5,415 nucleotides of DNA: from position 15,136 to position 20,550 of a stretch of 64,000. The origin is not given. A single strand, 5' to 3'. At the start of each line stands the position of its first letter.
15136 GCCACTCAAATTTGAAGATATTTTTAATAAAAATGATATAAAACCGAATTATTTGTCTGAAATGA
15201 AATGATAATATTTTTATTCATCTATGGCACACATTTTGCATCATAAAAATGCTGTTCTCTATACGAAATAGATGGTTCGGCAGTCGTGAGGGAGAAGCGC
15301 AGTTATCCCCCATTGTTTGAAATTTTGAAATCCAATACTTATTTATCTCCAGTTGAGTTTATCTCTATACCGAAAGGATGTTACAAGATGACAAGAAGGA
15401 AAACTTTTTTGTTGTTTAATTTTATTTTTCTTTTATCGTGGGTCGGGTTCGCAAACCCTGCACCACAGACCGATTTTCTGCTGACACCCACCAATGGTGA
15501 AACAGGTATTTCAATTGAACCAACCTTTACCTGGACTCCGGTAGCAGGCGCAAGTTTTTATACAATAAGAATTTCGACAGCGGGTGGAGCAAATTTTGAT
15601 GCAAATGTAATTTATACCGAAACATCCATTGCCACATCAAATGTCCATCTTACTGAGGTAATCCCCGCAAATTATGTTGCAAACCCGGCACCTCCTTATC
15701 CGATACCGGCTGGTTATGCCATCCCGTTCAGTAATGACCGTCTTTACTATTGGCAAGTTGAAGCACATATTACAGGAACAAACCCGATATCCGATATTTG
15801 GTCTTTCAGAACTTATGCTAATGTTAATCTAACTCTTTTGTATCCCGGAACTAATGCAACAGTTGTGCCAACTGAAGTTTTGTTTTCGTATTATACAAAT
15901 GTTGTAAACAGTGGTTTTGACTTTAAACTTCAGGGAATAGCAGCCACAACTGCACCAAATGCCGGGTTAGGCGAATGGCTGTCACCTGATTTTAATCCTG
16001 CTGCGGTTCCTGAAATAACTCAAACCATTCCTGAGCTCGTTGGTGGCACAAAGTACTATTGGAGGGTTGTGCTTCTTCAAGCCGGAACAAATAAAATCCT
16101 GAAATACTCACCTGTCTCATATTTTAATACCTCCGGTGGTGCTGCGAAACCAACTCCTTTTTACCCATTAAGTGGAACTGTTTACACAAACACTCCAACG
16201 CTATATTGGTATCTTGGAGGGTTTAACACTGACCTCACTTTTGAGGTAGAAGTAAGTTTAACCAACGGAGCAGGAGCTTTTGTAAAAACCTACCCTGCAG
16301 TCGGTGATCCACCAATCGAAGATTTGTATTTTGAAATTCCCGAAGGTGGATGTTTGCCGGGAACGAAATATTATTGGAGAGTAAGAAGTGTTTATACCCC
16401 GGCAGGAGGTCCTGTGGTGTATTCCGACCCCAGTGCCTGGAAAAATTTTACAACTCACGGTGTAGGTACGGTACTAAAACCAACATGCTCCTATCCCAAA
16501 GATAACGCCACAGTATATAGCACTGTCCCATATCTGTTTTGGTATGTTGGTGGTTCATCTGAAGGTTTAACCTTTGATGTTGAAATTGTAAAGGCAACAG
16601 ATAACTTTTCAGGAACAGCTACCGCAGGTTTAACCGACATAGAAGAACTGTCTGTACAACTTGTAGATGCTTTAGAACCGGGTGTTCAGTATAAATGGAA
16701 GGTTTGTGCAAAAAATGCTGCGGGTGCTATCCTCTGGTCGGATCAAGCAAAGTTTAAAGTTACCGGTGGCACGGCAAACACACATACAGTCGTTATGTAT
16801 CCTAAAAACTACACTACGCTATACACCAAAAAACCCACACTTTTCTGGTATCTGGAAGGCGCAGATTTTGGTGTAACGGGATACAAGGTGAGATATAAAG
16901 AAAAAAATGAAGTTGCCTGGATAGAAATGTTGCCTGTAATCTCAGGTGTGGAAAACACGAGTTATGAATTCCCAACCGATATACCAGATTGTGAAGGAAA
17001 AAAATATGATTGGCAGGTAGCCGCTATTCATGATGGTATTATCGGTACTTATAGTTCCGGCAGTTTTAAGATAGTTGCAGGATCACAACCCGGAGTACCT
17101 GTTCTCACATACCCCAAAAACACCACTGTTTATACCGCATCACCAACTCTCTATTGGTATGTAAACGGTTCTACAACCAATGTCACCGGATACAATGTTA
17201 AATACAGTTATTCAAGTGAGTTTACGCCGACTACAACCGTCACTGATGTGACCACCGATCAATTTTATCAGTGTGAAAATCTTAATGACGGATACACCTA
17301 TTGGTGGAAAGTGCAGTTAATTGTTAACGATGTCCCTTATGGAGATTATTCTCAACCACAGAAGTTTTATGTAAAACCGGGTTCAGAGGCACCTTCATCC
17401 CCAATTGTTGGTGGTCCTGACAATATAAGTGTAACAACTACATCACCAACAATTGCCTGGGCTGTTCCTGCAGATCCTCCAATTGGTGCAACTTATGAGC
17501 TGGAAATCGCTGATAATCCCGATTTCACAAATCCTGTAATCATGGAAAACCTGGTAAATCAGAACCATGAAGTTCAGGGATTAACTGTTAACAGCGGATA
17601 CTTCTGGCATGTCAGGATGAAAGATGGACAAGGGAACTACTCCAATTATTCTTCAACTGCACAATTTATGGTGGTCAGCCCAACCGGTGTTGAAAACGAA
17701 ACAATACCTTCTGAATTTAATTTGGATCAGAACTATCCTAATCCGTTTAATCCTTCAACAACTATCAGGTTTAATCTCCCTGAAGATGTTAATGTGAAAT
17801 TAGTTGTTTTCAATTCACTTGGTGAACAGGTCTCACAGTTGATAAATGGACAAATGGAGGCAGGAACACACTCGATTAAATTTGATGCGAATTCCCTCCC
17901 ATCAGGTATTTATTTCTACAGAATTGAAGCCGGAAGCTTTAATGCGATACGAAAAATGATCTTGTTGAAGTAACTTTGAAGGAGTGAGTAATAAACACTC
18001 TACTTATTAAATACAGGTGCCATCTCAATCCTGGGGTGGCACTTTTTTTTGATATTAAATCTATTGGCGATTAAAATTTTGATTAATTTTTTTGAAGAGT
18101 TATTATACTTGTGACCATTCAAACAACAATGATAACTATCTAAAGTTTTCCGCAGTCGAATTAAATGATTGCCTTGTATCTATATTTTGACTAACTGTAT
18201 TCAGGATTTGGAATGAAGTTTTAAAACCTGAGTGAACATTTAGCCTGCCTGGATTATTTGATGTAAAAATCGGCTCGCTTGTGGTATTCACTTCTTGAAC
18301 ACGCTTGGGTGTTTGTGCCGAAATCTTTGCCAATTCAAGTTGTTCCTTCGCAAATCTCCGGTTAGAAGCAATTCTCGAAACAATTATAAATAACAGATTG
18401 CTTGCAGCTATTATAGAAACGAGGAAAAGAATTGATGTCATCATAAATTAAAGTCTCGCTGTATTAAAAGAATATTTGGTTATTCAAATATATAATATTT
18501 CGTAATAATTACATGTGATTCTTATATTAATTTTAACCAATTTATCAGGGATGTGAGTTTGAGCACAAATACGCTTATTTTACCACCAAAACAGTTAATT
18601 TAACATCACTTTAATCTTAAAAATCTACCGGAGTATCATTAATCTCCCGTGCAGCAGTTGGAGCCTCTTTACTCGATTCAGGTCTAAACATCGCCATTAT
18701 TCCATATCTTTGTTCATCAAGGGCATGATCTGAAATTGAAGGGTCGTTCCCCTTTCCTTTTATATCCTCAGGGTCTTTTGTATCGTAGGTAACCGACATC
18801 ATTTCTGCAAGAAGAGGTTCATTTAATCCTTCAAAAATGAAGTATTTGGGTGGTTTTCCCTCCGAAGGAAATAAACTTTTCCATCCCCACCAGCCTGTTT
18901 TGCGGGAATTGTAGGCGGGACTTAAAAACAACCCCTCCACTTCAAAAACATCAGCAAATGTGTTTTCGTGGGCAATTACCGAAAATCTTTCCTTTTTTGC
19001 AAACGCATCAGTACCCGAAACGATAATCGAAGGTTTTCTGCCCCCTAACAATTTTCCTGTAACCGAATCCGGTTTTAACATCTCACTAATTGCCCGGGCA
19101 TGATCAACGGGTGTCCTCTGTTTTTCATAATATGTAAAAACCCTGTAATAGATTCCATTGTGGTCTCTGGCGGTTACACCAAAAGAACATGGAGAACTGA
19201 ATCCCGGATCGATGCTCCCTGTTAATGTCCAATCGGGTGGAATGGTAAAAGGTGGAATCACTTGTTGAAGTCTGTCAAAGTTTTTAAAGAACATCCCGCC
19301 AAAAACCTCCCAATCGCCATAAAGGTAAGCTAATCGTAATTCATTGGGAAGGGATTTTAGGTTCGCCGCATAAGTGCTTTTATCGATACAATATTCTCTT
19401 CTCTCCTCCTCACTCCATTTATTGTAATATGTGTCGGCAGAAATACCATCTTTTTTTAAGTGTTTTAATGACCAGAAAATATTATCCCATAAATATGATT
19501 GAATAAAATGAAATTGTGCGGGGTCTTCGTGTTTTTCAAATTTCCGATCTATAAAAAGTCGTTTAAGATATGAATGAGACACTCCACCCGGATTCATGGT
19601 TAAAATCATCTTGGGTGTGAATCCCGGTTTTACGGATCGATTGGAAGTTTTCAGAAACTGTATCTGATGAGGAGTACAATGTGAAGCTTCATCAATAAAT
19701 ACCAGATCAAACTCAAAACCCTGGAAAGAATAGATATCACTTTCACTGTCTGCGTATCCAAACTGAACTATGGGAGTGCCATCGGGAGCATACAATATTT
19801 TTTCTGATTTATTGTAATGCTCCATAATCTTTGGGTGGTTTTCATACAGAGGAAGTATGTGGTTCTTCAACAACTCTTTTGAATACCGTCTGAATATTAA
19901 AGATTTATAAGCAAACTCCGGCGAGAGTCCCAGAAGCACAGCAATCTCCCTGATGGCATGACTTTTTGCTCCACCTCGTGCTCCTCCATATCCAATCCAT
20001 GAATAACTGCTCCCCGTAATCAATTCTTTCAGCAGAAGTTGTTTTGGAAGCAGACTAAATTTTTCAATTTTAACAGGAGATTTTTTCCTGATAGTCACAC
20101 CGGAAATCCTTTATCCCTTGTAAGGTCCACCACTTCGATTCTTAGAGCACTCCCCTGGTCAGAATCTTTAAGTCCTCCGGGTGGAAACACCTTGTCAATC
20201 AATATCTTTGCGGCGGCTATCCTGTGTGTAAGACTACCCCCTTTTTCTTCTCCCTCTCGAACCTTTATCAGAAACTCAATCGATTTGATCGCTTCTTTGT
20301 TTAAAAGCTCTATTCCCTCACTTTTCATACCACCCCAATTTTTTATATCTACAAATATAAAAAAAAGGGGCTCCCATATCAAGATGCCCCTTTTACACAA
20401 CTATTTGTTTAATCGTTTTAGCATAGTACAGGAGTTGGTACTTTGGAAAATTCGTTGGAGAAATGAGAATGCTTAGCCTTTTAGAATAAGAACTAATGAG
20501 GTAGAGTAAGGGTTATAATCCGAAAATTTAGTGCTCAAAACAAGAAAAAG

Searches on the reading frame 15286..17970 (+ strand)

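Call 85: search_protein_families(library=phrogs, proteins=[window:15286-17970:+], max_evalue=0.001)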
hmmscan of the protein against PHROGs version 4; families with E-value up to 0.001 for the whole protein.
window:15286-17970:+ (895 aa): 1 family
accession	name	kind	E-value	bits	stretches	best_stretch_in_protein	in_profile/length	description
phrog_23968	-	tail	0.00062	19.2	0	701-796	134-231/689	minor tail protein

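Call 86: search_protein_families(library=pfam, proteins=[window:15286-17970:+], max_evalue=0.001)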
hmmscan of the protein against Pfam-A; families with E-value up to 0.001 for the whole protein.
window:15286-17970:+ (895 aa): 4 families
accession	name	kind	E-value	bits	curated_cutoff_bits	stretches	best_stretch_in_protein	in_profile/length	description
PF25788.1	Ig_Rha78A_N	-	4.1e-19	69.2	27.4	0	713-794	12-99/105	Rha78A-like, N-terminal immunoglobulin domain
PF18962.6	Por_Secre_tail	-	5.2e-11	43.1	27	1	817-892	2-74/75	Secretion system C-terminal sorting domain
PF00041.27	fn3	-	3.4e-10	40.4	25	0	715-790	10-79/84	Fibronectin type III domain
PF13860.13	FlgD_ig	-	2.3e-05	24.7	27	1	825-882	12-75/79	FlgD Ig-like domain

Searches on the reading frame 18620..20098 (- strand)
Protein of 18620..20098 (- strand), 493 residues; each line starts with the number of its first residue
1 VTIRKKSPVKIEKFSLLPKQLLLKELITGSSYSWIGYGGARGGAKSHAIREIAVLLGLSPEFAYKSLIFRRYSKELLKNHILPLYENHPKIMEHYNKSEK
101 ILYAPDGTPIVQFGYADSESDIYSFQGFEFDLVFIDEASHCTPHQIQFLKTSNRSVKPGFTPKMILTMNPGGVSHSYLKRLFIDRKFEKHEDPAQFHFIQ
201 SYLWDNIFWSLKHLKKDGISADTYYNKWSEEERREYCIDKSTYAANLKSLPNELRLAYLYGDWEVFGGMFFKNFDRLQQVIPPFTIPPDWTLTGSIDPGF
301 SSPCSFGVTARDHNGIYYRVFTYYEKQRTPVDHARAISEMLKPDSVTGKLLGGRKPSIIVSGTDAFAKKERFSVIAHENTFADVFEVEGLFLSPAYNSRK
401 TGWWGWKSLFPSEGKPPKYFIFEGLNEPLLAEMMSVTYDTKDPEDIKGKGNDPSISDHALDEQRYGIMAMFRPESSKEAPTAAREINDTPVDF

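Call 85: search_protein_families(library=phrogs, proteins=[window:18620-20098:-], max_evalue=0.001)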
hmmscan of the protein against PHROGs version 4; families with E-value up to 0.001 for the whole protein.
window:18620-20098:- (493 aa): 6 families
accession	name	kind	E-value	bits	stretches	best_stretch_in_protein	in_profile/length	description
phrog_2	-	head and packaging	5.2e-29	102.5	1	12-477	262-600/807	terminase large subunit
phrog_979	-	head and packaging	1.7e-18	67.6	1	37-171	171-305/642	terminase large subunit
phrog_3717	-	head and packaging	2e-07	31.8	1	39-201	30-189/277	terminase large subunit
phrog_5653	-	head and packaging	7.4e-07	30.1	1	261-342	1-84/199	terminase large subunit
phrog_9526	-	head and packaging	4.1e-06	27.4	1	34-192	27-186/280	terminase large subunit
phrog_10250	-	head and packaging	8.9e-06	26.6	0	249-327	4-84/228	terminase large subunit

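Call 86: search_protein_families(library=pfam, proteins=[window:18620-20098:-], max_evalue=0.001)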
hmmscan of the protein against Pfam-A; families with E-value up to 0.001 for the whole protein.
window:18620-20098:- (493 aa): 2 families
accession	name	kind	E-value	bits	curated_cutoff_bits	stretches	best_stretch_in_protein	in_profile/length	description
PF04466.19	Terminase_3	-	7.1e-08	32.7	23.2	1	38-211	8-177/201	Phage terminase large subunit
PF03237.21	Terminase_6N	-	0.00099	19.3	22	0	69-177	47-143/215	Terminase large subunit, T4likevirus-type, N-terminal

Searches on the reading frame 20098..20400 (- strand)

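Call 85: search_protein_families(library=phrogs, proteins=[window:20098-20400:-], max_evalue=0.001)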
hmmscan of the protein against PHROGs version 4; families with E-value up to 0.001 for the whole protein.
window:20098-20400:- (101 aa): 1 family
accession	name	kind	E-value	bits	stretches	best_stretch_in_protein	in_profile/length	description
phrog_21661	-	unknown function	0.00025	22.2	1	33-71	46-84/126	-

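Call 86: search_protein_families(library=pfam, proteins=[window:20098-20400:-], max_evalue=0.001)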
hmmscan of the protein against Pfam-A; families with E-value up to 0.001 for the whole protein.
window:20098-20400:- (101 aa): 0 families
